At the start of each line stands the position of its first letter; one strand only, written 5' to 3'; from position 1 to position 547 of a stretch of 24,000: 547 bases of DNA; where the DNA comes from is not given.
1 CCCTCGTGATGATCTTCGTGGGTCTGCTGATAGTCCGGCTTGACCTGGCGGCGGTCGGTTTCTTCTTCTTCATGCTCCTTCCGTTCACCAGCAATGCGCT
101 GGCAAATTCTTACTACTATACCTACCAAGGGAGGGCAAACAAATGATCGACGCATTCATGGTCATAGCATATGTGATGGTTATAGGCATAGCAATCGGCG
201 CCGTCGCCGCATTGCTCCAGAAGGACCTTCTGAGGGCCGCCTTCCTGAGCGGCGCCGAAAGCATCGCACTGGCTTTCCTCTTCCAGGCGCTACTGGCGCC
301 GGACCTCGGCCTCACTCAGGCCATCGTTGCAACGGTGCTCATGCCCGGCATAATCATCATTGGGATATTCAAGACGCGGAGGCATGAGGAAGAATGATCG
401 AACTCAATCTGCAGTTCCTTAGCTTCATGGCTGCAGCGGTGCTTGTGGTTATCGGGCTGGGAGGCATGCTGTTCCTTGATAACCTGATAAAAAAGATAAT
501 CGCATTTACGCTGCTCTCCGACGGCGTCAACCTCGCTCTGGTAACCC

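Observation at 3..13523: Hydrogenase genes and atpFEABD appear to form one uninterrupted 13.5-kb transcription unit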

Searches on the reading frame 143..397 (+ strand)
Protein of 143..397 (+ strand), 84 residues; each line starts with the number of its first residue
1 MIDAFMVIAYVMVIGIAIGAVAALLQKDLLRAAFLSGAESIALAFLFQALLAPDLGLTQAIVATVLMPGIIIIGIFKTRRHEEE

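Call 7: search_protein_families(library=pfam, proteins=[window:143-397:+], max_evalue=0.01)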
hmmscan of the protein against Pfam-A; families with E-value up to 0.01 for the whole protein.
window:143-397:+ (84 aa): 1 family
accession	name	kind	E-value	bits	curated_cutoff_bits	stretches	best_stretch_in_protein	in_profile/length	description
PF13244.11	MbhD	-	9e-14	51.8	27.2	1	15-80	2-67/67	MBH, subunit D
